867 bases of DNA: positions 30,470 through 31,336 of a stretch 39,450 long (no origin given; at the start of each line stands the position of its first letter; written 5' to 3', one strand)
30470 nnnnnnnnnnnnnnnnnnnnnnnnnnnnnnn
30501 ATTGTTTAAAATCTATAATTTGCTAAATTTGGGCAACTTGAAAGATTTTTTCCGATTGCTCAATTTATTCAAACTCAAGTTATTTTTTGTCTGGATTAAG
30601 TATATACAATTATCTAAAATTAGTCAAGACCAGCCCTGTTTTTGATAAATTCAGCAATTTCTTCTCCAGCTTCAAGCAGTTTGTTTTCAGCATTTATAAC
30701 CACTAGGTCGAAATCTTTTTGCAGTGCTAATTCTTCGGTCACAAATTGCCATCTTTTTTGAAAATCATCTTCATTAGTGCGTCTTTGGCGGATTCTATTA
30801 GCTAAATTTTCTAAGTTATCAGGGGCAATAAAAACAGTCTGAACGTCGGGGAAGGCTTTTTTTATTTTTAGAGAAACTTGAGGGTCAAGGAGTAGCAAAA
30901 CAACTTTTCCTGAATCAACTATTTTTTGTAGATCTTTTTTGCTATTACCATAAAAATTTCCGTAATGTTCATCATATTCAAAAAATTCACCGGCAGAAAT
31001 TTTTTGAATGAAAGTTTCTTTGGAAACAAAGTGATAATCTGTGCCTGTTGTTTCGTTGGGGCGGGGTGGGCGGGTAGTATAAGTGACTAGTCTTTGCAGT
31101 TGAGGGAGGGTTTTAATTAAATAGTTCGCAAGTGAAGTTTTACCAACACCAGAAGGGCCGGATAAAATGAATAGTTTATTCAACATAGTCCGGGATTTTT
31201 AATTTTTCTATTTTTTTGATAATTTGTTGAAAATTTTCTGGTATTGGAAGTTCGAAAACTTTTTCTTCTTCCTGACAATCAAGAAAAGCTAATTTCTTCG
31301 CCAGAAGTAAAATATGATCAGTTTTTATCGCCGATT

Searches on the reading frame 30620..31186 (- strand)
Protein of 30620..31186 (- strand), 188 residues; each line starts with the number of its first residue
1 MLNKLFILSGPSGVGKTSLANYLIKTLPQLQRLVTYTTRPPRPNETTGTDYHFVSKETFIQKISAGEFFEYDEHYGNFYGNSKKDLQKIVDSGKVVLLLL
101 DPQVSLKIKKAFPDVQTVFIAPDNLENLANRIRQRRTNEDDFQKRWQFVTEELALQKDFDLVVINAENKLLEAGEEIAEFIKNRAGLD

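Call 43: search_protein_families(library=pfam, proteins=[window:30620-31186:-], max_evalue=0.001)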
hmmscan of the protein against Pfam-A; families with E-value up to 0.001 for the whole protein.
window:30620-31186:- (188 aa): 7 families
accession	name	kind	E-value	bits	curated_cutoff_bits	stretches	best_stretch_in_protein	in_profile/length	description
PF00625.27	Guanylate_kin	-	5.3e-39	134.2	25.2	1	4-182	3-180/182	Guanylate kinase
PF02223.23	Thymidylate_kin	-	3.4e-05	24.1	27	1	10-177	3-185/185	Thymidylate kinase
PF13238.12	AAA_18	-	7.1e-05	23.7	29.4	1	7-141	2-117/128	AAA domain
PF13401.12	AAA_22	-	0.00021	22.1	27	1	5-56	7-56/130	AAA domain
PF24883.2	NPHP3_N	-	0.00036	21.2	24.8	0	4-36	23-55/164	Nephrocystin 3, N-terminal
PF20720.3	nSTAND3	-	0.0005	20.2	27.2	0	3-29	17-43/155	Novel STAND NTPase 3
PF03193.22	RsgA_GTPase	-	0.00087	19.6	30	0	3-27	106-130/174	RsgA GTPase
